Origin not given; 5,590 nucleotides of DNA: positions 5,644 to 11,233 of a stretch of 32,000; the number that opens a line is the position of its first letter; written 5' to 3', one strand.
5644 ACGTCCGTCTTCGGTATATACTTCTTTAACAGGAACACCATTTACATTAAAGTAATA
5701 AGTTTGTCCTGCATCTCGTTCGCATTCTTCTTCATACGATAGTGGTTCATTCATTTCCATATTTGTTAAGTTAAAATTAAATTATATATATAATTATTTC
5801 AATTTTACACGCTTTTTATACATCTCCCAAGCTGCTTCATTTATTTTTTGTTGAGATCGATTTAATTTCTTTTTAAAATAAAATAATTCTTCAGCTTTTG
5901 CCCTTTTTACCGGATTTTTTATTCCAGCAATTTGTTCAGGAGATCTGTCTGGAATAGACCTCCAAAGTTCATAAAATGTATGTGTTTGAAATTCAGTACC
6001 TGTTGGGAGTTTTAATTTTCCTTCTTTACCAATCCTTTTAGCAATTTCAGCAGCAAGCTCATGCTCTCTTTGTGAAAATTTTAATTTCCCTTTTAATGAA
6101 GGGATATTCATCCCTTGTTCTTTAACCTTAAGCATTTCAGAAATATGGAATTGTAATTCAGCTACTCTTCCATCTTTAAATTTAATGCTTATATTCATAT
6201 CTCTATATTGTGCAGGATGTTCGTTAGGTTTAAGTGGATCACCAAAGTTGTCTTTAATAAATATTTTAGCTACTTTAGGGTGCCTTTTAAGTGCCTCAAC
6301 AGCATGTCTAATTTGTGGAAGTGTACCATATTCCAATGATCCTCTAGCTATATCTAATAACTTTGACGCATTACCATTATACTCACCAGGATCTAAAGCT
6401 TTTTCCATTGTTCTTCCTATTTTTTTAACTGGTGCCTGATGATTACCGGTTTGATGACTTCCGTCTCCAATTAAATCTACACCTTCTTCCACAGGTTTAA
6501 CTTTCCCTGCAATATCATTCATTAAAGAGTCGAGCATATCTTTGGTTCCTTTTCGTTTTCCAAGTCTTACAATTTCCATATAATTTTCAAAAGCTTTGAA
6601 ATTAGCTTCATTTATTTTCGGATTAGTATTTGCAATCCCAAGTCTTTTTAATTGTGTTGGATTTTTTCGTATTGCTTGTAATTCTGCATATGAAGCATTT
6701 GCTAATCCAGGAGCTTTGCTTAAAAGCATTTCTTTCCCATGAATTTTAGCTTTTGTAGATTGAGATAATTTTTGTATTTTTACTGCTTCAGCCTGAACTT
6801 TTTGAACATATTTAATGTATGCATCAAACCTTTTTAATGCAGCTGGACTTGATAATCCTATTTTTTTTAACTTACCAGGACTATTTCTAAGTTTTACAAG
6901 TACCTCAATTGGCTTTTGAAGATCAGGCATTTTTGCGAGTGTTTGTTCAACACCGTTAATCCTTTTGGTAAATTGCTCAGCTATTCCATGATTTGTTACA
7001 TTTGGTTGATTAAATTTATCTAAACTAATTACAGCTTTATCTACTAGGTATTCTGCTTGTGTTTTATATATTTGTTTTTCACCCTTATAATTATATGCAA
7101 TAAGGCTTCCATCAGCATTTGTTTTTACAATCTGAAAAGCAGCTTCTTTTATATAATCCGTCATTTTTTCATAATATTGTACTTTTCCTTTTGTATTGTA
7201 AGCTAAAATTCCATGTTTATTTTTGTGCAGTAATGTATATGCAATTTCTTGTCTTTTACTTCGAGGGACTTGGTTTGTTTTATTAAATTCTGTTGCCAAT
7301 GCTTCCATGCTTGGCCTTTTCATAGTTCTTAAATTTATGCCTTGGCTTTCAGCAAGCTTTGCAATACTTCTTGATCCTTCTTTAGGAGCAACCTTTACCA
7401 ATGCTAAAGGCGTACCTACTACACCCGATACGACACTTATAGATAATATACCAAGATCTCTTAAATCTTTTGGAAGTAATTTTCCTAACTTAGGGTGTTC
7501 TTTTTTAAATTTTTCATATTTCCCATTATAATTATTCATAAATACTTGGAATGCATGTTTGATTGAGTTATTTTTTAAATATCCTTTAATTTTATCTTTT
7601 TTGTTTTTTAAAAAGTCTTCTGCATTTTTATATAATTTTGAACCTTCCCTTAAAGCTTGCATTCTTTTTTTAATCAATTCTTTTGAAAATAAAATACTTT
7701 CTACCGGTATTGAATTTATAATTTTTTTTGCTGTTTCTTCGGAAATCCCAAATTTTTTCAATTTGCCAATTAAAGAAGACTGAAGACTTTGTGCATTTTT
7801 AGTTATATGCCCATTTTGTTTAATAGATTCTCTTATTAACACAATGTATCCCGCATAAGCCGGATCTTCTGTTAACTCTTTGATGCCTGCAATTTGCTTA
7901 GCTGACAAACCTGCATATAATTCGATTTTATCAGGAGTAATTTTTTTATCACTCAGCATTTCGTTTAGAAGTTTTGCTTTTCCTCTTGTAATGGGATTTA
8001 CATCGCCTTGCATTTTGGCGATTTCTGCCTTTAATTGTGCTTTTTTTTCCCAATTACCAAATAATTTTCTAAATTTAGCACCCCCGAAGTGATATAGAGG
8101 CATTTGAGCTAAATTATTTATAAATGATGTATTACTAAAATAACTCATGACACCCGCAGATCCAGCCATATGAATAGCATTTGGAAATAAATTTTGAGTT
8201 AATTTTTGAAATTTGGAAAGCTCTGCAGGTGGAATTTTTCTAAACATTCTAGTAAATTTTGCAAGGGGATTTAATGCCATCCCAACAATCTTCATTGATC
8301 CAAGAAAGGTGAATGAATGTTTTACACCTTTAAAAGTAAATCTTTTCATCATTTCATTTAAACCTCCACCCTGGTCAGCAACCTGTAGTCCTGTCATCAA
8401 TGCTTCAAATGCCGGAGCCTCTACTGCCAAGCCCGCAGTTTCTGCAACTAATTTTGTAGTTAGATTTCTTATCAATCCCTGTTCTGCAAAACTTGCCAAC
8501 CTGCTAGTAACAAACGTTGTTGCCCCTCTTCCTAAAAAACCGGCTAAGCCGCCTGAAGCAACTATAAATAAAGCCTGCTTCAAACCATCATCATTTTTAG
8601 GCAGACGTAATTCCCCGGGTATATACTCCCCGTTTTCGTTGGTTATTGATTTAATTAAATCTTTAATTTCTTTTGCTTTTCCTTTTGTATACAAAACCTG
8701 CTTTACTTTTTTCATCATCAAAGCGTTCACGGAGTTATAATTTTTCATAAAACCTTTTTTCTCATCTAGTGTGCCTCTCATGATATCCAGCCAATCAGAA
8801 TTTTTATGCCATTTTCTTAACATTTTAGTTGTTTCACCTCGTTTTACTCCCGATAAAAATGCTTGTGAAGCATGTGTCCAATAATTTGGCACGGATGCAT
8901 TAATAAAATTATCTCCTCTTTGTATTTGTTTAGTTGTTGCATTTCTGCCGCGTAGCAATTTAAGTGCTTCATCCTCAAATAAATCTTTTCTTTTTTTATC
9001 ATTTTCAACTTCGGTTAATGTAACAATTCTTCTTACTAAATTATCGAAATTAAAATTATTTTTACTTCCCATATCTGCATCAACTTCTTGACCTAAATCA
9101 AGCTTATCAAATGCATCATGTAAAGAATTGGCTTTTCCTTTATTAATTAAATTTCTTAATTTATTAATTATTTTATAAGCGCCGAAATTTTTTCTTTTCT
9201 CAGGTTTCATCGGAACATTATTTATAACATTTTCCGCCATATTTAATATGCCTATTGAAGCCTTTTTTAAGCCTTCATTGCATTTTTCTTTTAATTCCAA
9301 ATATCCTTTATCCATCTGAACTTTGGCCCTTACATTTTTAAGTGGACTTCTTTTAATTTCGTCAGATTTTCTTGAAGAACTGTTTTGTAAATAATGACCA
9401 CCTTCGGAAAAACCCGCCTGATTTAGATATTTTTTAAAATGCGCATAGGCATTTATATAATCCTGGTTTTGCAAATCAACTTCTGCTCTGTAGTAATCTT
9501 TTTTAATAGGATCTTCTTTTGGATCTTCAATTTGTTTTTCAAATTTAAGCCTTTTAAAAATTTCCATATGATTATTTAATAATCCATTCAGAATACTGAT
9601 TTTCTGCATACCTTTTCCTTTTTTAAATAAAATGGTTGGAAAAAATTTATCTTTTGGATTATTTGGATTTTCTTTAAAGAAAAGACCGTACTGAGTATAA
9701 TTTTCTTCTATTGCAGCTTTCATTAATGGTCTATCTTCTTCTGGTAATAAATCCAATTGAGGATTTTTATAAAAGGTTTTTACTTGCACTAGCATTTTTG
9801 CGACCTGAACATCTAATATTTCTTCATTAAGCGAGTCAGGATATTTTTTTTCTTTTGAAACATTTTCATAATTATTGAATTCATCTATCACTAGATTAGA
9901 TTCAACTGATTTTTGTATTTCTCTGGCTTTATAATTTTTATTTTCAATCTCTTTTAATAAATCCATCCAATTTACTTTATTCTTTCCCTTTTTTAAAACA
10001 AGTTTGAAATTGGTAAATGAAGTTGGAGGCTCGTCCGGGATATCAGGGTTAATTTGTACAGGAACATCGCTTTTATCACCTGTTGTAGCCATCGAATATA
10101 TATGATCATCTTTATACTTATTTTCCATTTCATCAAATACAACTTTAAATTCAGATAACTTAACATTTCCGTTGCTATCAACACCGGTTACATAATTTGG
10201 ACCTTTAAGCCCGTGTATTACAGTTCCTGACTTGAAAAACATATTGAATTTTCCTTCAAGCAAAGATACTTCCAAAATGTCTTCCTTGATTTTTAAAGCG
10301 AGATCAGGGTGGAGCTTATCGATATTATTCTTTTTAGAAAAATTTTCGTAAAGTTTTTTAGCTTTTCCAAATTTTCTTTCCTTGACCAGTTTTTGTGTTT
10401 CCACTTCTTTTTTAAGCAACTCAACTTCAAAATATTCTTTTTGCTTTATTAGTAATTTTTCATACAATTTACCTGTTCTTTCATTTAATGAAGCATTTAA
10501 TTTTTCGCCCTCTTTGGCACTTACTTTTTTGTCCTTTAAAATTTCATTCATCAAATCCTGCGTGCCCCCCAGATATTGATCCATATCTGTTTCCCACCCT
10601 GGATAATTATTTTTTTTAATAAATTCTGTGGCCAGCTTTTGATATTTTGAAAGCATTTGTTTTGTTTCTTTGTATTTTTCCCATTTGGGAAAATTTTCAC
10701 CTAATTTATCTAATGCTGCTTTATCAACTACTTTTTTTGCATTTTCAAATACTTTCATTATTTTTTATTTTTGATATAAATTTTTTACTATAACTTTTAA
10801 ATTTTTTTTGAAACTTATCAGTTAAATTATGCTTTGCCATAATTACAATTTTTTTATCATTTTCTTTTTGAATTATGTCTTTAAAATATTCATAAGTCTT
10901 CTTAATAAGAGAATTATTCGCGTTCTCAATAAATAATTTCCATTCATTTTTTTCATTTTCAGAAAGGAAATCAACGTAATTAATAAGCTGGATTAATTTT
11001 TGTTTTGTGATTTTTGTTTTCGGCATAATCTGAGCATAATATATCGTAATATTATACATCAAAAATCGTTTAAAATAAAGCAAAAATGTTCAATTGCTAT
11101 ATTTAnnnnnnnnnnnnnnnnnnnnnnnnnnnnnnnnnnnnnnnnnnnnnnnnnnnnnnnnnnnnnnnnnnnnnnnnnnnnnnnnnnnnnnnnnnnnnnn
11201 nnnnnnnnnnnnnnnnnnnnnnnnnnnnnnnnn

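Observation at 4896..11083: Giant 1,654-aa protein ending in a RelA/SpoT-like domain, followed by an acidic mini-ORF and a small alarmone hydrolase: candidate delivered toxSAS with a double antidote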

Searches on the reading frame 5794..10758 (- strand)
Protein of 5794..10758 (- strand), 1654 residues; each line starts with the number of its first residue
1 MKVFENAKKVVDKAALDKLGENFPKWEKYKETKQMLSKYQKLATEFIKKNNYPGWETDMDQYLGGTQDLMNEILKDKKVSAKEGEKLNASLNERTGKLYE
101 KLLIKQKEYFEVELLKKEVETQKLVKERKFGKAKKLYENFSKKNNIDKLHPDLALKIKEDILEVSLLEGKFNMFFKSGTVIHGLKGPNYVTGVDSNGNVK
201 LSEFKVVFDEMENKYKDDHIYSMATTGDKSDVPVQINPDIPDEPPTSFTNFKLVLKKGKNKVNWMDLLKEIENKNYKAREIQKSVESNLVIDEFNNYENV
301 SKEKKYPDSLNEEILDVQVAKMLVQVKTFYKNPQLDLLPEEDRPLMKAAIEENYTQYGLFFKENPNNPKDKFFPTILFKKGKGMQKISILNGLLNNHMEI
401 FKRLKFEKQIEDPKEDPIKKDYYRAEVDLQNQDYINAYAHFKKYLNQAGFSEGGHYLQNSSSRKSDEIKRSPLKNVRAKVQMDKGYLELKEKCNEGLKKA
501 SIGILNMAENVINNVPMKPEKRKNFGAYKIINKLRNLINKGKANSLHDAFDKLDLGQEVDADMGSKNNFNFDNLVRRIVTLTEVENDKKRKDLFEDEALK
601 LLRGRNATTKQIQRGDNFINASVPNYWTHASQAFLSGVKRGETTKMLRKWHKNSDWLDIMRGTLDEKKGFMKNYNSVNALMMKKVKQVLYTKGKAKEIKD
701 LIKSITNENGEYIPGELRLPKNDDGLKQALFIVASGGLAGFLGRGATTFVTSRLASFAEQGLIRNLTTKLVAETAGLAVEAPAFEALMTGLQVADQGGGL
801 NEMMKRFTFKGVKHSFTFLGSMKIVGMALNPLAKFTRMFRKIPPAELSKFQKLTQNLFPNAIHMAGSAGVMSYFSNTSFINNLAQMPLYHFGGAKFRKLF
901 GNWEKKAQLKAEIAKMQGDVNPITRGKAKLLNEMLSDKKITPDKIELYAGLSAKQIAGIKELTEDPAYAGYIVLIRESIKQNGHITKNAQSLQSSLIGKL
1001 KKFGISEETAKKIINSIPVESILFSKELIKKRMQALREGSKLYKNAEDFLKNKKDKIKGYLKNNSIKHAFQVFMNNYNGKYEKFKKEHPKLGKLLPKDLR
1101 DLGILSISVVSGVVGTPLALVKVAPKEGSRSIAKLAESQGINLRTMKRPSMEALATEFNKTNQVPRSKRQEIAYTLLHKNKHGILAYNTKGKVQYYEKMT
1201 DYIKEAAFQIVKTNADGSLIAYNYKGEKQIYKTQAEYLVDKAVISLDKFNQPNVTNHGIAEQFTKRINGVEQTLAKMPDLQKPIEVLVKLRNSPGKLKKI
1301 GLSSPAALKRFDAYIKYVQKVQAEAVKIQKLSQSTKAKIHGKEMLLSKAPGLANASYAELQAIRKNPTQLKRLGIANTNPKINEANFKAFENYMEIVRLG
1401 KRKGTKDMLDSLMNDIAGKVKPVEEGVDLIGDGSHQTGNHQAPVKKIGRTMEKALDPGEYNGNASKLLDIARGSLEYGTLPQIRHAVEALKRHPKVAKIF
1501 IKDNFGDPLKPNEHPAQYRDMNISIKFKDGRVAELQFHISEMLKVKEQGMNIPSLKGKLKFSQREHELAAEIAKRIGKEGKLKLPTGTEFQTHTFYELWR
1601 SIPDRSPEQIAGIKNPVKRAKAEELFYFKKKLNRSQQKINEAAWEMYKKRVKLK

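Call 3: search_protein_families(library=pfam, proteins=[window:5794-10758:-], max_evalue=0.1)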
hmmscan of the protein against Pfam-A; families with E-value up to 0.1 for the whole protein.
window:5794-10758:- (1654 aa): 2 families
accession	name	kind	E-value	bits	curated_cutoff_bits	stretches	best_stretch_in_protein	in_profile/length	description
PF14357.11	DUF4404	-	0.023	15.8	27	0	1030-1095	6-71/83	Domain of unknown function (DUF4404)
PF22757.1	GeBP-like_C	-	0.037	14.4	27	0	993-1037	5-45/68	Glabrous-enhancer-binding protein-like family, C-terminal domain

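Call 4: search_protein_families(library=ncbifam, proteins=[window:5794-10758:-], max_evalue=0.1)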
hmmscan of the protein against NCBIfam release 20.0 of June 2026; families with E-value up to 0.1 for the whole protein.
window:5794-10758:- (1654 aa): 0 families

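Call 7: find_homologous_proteins(query=window:5794-10758:-, max_evalue=0.001)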
Query window:5794-10758:- (1654 aa): 1 proteins with E <= 0.001 among 8000 candidates.
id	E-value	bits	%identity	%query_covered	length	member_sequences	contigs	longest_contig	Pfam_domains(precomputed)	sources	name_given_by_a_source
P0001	0.0e+0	3667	100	100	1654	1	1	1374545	-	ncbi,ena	-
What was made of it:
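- Tried and rejected: The whole giant found only itself (call 7).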

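Call 8: find_encoding_contigs(protein=P0001, flank=10000, max_places=3)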
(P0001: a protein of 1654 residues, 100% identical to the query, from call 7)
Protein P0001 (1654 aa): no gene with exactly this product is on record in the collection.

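Call 9: list_cluster_members(proteins=[window:5794-10758:-, window:4896-5516:-, window:5506-5760:-, window:11106-12653:-, window:3621-4868:+])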
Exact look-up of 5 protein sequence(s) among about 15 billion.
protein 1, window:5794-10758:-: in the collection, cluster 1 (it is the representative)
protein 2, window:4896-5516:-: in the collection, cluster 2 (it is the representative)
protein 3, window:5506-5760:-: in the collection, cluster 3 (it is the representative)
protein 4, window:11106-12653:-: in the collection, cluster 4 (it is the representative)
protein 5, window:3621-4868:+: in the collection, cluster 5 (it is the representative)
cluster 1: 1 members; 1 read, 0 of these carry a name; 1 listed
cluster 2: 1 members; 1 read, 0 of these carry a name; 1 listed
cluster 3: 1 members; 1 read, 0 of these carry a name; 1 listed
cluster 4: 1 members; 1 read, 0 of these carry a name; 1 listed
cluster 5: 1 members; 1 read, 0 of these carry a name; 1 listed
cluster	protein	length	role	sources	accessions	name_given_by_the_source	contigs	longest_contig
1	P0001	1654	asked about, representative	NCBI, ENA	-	-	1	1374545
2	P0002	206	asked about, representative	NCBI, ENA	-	-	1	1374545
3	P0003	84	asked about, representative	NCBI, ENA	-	-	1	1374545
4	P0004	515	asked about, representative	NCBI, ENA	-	-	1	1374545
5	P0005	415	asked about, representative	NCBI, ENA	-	-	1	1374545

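Call 13: search_protein_families(library=padloc, proteins=[window:5794-10758:-], max_evalue=1)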
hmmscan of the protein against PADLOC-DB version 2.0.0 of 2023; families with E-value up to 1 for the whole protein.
window:5794-10758:- (1654 aa): 0 families

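Call 76: search_protein_families(library=phrogs, proteins=[window:5794-10758:-], max_evalue=0.01)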
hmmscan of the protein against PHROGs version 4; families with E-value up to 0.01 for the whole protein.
window:5794-10758:- (1654 aa): 0 families

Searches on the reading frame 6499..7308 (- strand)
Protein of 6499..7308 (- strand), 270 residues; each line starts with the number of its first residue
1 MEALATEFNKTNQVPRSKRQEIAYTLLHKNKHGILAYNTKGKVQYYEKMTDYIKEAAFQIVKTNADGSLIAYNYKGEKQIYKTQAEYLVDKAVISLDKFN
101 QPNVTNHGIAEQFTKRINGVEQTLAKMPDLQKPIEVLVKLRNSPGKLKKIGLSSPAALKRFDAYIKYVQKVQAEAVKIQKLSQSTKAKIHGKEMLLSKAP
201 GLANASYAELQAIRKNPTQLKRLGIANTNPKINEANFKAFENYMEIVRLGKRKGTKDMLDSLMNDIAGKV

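Call 15: search_protein_families(library=pfam, proteins=[window:6499-7308:-], max_evalue=10)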
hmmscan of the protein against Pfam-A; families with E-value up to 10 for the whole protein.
window:6499-7308:- (270 aa): 4 families
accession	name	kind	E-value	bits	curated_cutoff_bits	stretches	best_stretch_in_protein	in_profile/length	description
PF01394.26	Clathrin_propel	-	0.027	15.2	21.3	1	28-47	14-35/37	Clathrin propeller repeat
PF11074.14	DUF2779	-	0.085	13.6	23.3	1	50-136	51-113/126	Domain of unknown function(DUF2779)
PF17324.7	BLI1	-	0.16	13.2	26.9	1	37-57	75-95/111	BLOC-1 interactor 1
PF09408.15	bCoV_S1_RBD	-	0.19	12.5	25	1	59-135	61-139/181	Betacoronavirus spike glycoprotein S1, receptor binding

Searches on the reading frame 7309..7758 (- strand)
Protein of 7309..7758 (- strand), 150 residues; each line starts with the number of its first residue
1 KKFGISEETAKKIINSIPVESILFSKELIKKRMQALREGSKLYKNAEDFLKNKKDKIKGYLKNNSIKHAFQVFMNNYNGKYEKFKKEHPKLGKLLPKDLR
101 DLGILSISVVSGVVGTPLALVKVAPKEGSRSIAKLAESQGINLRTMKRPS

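Call 15: search_protein_families(library=pfam, proteins=[window:7309-7758:-], max_evalue=10)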
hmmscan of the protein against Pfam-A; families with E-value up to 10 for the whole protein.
window:7309-7758:- (150 aa): 3 families
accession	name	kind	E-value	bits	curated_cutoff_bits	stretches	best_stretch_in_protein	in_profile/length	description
PF14357.11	DUF4404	-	0.0058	17.7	27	1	29-95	5-71/83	Domain of unknown function (DUF4404)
PF14106.11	DUF4279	-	0.18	12.6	25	1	50-87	63-102/116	Domain of unknown function (DUF4279)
PF09221.15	Bacteriocin_IId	-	0.57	10.9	23.6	1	3-22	4-23/67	Bacteriocin class IId cyclical uberolysin-like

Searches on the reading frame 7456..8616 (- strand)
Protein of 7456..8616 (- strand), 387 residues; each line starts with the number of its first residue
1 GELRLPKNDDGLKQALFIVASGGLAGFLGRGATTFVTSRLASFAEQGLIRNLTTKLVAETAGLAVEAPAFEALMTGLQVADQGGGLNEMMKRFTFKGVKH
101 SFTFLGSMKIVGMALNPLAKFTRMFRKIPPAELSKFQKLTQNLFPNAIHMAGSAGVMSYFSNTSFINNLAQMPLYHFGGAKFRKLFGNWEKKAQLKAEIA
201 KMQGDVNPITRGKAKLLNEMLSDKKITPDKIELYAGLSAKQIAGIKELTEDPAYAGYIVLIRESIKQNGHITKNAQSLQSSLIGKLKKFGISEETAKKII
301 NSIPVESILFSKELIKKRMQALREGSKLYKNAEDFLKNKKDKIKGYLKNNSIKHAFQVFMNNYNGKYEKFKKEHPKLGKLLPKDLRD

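Call 72: search_solved_structures(query=A1, max_evalue=10, show_alignments=0)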
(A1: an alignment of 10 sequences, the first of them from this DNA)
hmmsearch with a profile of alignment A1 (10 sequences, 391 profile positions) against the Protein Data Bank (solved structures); distinct sequences matched with E-value up to 10: 18.
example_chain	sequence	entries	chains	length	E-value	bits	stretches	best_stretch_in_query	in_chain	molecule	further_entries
7udk_A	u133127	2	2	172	0.0028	20.2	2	252-322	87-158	Designed helical repeat protein (DHR) RPB_LRP2_R4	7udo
8yxk_A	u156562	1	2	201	0.16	14.5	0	102-153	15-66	Phage cell wall hydrolase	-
2l1w_A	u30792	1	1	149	0.19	14.2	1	303-369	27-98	Calmodulin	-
2jws_A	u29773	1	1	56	0.2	14.1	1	274-311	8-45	Ga88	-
3o5c_A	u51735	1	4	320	0.23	13.9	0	104-187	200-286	Cytochrome c551 peroxidase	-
5tp5_A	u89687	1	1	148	0.24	13.8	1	303-369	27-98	Calmodulin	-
7l8v_A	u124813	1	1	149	0.4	13.1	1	298-369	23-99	Calmodulin-1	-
5tp6_A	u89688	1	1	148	0.46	12.9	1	303-369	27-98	Calmodulin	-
2lhg_A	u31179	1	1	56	0.51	12.8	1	274-311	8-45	GB98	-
6ui4_B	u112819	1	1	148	0.86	12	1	303-369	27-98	Calmodulin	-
7ewz_A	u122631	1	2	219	0.95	11.9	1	240-275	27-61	Replicase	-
7eww_A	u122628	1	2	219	1.1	11.7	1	240-275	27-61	Replicase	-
7ewy_A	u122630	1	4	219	1.3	11.4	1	240-275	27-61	Replicase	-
7ewx_A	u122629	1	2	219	1.3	11.4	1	240-275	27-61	Replicase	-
7ewu_A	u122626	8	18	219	1.3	11.4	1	240-275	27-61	Replicase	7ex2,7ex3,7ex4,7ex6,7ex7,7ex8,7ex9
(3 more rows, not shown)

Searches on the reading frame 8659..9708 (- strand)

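Call 15: search_protein_families(library=pfam, proteins=[window:8659-9708:-], max_evalue=10)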
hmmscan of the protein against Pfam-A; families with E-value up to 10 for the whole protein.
window:8659-9708:- (350 aa): 1 family
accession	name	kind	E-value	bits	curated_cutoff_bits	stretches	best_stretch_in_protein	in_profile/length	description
PF25265.1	USP32_N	-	0.029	14.6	27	1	216-250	55-89/93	USP32 N-terminal domain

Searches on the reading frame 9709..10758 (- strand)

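Call 15: search_protein_families(library=pfam, proteins=[window:9709-10758:-], max_evalue=10)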
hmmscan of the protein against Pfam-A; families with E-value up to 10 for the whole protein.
window:9709-10758:- (350 aa): 1 family
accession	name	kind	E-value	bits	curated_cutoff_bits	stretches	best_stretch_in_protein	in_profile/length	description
PF17903.8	KH_KRR1_1st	-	0.035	14.7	23.4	0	202-237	1-36/81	Krr1 KH1 domain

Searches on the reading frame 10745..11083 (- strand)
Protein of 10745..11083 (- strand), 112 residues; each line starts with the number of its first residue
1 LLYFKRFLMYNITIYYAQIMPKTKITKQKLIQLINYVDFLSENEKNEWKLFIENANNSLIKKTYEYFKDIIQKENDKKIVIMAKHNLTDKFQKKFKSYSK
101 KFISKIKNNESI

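Call 3: search_protein_families(library=pfam, proteins=[window:10745-11083:-], max_evalue=0.1)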
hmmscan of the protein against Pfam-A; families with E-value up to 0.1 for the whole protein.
window:10745-11083:- (112 aa): 0 families

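Call 4: search_protein_families(library=ncbifam, proteins=[window:10745-11083:-], max_evalue=0.1)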
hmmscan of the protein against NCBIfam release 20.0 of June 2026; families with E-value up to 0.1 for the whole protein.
window:10745-11083:- (112 aa): 1 family
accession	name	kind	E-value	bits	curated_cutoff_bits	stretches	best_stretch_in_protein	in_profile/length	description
NF045953.1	DCM_methyl_Nterm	subfamily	0.038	14.7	93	1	6-71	42-106/107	DNA (cytosine-5-)-methyltransferase N-terminal subunit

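Call 13: search_protein_families(library=padloc, proteins=[window:10745-11083:-], max_evalue=1)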
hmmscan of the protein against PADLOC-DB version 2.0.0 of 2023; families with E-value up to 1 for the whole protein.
window:10745-11083:- (112 aa): 2 families
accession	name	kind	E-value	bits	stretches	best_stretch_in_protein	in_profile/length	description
PDLC03290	MTase_II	-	0.00083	16.8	1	53-104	80-126/292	Type II methyltransferase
PDLC02030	Cas3d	-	0.0072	12.8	1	36-87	419-469/620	-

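Call 76: search_protein_families(library=phrogs, proteins=[window:10745-11083:-], max_evalue=0.01)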
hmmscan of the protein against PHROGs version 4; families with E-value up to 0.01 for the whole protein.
window:10745-11083:- (112 aa): 2 families
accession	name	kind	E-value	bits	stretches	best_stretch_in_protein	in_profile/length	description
phrog_13765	-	unknown function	0.0044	18.5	1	24-94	39-109/111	-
phrog_3893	-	unknown function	0.0049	17.8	1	31-86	22-76/79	-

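Call 87: search_solved_structures(query=A4, max_evalue=10, show_alignments=0)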
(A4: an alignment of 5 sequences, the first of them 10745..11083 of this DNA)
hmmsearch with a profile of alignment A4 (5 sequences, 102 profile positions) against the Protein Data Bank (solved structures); distinct sequences matched with E-value up to 10: 2.
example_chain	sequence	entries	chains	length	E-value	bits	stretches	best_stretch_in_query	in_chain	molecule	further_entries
7qsy_B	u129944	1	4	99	0.44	14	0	35-71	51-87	RubisCO small subunit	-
7qsw_B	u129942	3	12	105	0.54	13.7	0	35-71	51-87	RubisCO small subunit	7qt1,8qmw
